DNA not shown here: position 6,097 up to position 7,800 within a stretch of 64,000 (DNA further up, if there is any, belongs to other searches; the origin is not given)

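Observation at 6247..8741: MBOAT + DHHW acyl-transfer gene pair embedded in a LacI-headed catabolic glycosidase cluster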

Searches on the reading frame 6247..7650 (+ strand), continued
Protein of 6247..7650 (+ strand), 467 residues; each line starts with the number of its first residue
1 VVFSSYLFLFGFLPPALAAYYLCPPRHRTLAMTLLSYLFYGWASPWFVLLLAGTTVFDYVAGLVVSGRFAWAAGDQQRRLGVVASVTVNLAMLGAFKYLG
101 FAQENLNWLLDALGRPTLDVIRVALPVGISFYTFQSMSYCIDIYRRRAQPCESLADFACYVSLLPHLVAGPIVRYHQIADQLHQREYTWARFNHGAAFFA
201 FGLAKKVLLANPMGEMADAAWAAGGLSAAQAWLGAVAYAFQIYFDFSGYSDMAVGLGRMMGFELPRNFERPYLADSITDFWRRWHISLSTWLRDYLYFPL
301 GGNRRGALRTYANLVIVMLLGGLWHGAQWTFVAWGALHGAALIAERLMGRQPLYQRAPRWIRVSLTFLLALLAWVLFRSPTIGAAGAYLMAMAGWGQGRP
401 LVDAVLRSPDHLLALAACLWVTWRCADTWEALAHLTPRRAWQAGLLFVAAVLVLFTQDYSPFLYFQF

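Call 41: search_solved_structures(query=window:6247-7647:+, max_evalue=0.001, show_alignments=1)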
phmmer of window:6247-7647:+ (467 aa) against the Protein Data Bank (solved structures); distinct sequences matched with E-value up to 0.001: 3.
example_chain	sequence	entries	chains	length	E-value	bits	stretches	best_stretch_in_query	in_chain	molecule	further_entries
6bug_C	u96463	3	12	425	1.5e-30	109.8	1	116-345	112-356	D-alanyl transfer protein DltB | Integral membrane protein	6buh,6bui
8jem_A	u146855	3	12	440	1.7e-30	109.7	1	116-345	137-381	Teichoic acid D-alanyltransferase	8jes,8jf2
7q1u_A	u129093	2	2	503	8.8e-05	24.9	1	121-346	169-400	Protein-cysteine N-palmitoyltransferase HHAT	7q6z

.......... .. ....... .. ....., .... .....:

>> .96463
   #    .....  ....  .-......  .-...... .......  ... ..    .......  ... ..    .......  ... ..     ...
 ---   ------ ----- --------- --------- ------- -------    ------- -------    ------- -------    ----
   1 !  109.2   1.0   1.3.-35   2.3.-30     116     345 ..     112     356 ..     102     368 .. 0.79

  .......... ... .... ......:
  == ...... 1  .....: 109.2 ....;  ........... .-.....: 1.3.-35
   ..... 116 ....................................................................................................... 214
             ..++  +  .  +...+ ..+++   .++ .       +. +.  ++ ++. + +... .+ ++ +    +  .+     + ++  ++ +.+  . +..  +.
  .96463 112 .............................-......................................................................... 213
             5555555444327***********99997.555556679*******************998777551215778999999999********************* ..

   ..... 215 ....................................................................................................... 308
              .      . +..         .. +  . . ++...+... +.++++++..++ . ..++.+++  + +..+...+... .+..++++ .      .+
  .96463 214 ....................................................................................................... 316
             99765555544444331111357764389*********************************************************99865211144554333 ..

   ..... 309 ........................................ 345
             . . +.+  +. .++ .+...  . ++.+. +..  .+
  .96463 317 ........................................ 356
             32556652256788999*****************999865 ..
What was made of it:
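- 6247..7650 (+): MBOAT acyltransferase (AlgI/PatA/WssH type), 467 aa. Aligns to DltB structures at E=1.5e-30 (call 41).
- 7219..7221 (+): Codon of the invariant MBOAT catalytic histidine (His325 in G-L-W-H-G). Aligned with the conserved His of DltB (call 41).
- On Bacterial MBOAT of MBOAT-SGNH pairs (AlgI/PatA/WssH class): His325 in GLWHG aligns with the conserved His of DltB (call 41).
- Closest known: DltB/DltD teichoic-acid D-alanylation. Same: DltB is the closest solved MBOAT structure (call 41).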

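Call 51: find_encoding_contigs(protein=P0011, flank=10000, max_places=2)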
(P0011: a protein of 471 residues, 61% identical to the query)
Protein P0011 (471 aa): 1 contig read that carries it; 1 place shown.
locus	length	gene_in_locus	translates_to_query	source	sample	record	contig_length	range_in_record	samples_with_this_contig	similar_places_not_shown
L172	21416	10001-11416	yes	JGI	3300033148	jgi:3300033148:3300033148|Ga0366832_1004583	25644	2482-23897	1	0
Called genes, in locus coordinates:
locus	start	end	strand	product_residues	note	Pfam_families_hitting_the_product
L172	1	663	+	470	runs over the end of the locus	PF03446:NAD_binding_2, PF00393:6PGD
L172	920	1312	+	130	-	-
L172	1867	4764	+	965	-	PF00005:ABC_tran (faint), PF02463:SMC_N (faint), PF13191:AAA_16 (faint), PF13304:AAA_21 (faint), PF13555:AAA_29 (faint), PF20703:nSTAND1 (faint), PF17760:UvrA_inter, PF17755:UvrA_DNA-bind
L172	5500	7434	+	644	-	PF07676:PD40 (faint), PF26549:Tricorn_N (weak)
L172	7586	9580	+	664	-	PF16822:ALGX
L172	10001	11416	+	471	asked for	PF03062:MBOAT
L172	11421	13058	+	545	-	PF16822:ALGX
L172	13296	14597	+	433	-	PF01041:DegT_DnrJ_EryC1, PF01053:Cys_Met_Meta_PP (weak)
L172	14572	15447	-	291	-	PF01261:AP_endonuc_2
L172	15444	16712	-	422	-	PF04734:Ceramidase_alk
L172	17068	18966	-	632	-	PF00684:DnaJ_CXXCXGXG (faint)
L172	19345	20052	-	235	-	PF00072:Response_reg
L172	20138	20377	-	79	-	-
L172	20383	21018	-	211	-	PF12728:HTH_17, PF00376:MerR (faint), PF00072:Response_reg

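Call 52: find_encoding_contigs(protein=P0047, flank=10000, max_places=2)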
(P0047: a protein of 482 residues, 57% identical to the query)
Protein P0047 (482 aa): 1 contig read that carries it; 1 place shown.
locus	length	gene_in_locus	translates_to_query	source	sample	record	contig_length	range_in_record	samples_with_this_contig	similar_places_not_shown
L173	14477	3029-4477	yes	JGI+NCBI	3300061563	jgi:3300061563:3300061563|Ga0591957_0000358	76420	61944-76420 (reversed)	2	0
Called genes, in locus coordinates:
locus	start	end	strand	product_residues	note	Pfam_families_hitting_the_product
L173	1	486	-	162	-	PF07963:N_methyl, PF07596:SBP_bac_10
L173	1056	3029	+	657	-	PF16822:ALGX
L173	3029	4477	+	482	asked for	PF03062:MBOAT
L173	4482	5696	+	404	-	PF16822:ALGX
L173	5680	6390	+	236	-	-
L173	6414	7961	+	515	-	PF26549:Tricorn_N (faint), PF07676:PD40 (faint), PF08547:CIA30 (weak)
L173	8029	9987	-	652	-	-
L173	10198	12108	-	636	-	-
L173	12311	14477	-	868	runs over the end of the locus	PF16126:DUF4838, PF02837:Glyco_hydro_2_N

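Call 67: search_protein_families(library=pfam, alignment_id=A4, max_evalue=0.00001)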
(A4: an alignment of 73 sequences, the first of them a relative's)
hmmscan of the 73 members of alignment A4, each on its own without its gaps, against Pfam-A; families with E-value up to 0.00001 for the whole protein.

A. member 1, L004:404-829:+ (142 aa): 0 families

B. families by the number of members that match (of 73 scanned): 52 families (the first 25 are shown)
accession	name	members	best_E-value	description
PF13472.12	Lipase_GDSL_2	4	3.5e-27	GDSL-like Lipase/Acylhydrolase family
PF00657.28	Lipase_GDSL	4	3.1e-21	GDSL-like Lipase/Acylhydrolase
PF00041.27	fn3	3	8e-22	Fibronectin type III domain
PF07676.18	PD40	3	3.1e-12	WD40-like Beta Propeller Repeat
PF24489.1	Ig_J_second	2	5.8e-13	Tip attachment protein J second Ig-like domain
PF20105.4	DUF6495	1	1.4e-68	Family of unknown function (DUF6495)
PF04461.18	DUF520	1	4.5e-60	Protein of unknown function (DUF520)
PF03309.20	Pan_kinase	1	2.1e-53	Type III pantothenate kinase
PF02913.24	FAD-oxidase_C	1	4.3e-52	FAD linked oxidases, C-terminal domain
PF01565.28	FAD_binding_4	1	1.5e-45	FAD binding domain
PF24135.1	DUF7402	1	1.6e-42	Domain of unknown function (DUF7402)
PF02254.24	TrkA_N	1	6.6e-42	TrkA-N domain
PF01266.30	DAO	1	3.6e-40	FAD dependent oxidoreductase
PF00587.30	tRNA-synt_2b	1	3.9e-37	tRNA synthetase class II core domain (G, H, P, S and T)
PF02577.19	BFN_dom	1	3.3e-35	Bifunctional nuclease domain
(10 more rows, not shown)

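Call 68: search_protein_families(library=pfam, alignment_id=A5, max_evalue=0.00001)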
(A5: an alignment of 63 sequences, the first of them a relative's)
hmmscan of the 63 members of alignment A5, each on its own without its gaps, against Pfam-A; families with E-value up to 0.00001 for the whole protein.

A. member 1, L007:12718-14454:- (579 aa): 2 families
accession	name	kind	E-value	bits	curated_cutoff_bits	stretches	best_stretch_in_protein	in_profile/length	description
PF00884.28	Sulfatase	-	1.2e-56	192.6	25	1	33-327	1-301/301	Sulfatase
PF16347.10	SGSH_C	-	5.2e-06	27.1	29.3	0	289-397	15-136/154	N-sulphoglucosamine sulphohydrolase, C-terminal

B. families by the number of members that match (of 63 scanned): 84 families (the first 25 are shown)
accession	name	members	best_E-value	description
PF01408.29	GFO_IDH_MocA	3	1.5e-22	Oxidoreductase family, NAD-binding Rossmann fold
PF22725.1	GFO_IDH_MocA_C3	3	5.8e-14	GFO/IDH/MocA C-terminal domain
PF01041.23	DegT_DnrJ_EryC1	2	9.6e-91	DegT/DnrJ/EryC1/StrS aminotransferase family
PF01053.26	Cys_Met_Meta_PP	2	5.4e-08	Cys/Met metabolism PLP-dependent enzyme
PF00521.26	DNA_topoisoIV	1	2.4e-145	DNA gyrase/topoisomerase IV, subunit A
PF02652.20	Lactate_perm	1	1.4e-107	L-lactate permease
PF00733.27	Asn_synthase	1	4.5e-100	Asparagine synthase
PF07882.17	Fucose_iso_N2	1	5.6e-94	L-fucose isomerase, second N-terminal domain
PF00488.27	MutS_V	1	6.2e-87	MutS domain V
PF07881.17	Fucose_iso_N1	1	2.9e-81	L-fucose isomerase, first N-terminal domain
PF00884.28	Sulfatase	1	1.2e-56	Sulfatase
PF04402.19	SIMPL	1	1.3e-55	Protein of unknown function (DUF541)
PF01364.23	Peptidase_C25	1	5.2e-52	Peptidase family C25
PF25596.1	CPSase_L_D1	1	1.8e-51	Carbamoyl phosphate synthase preATP-grasp domain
PF00474.23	SSF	1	3.9e-48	Sodium:solute symporter family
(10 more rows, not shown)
